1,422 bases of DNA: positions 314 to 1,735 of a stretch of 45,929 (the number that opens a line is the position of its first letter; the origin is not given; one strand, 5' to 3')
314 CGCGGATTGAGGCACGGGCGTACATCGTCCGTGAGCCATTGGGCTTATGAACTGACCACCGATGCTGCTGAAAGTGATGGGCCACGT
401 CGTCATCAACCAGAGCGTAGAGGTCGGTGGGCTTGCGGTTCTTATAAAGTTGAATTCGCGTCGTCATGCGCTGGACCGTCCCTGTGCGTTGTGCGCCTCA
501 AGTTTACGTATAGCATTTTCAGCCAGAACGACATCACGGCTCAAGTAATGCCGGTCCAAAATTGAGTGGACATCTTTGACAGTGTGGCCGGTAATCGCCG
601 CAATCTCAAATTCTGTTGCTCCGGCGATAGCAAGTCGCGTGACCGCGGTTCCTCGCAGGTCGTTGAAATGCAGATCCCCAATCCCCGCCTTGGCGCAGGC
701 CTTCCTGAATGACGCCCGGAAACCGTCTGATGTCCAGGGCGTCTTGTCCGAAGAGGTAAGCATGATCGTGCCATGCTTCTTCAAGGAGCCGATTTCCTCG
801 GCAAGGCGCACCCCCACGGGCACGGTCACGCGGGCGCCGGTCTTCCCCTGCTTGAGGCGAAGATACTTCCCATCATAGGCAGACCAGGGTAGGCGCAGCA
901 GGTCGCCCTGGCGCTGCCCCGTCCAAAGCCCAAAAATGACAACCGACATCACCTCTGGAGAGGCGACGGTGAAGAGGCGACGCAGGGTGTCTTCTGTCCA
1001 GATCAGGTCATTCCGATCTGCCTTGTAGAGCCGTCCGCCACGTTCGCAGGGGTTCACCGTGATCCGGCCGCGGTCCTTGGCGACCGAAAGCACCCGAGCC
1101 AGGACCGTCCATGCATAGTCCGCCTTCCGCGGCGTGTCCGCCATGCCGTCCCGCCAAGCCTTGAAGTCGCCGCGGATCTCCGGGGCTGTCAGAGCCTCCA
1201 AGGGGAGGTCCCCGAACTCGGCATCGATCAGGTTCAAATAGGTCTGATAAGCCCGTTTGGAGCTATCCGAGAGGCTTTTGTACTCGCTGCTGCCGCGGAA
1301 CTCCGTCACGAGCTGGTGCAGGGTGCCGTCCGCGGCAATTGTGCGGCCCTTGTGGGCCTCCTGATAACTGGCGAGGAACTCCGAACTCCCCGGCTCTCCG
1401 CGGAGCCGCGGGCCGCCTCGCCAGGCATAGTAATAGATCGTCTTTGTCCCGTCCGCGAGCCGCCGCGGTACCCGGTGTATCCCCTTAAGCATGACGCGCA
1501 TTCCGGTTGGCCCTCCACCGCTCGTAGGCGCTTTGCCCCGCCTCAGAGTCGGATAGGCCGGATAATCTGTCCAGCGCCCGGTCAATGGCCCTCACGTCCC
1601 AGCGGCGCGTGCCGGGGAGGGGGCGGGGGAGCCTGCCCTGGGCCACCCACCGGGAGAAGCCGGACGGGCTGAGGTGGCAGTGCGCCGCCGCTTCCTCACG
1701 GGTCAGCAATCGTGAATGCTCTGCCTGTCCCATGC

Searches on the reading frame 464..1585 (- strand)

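Call 61: search_protein_families(library=pfam, max_evalue=0.01, proteins=[window:464-1585:-])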
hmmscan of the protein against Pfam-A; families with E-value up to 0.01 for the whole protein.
window:464-1585:- (373 aa): 1 family
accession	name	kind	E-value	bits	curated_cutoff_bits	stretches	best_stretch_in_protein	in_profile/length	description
PF00589.27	Phage_integrase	-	6e-12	46.1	27.1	1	215-335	27-157/172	Phage integrase family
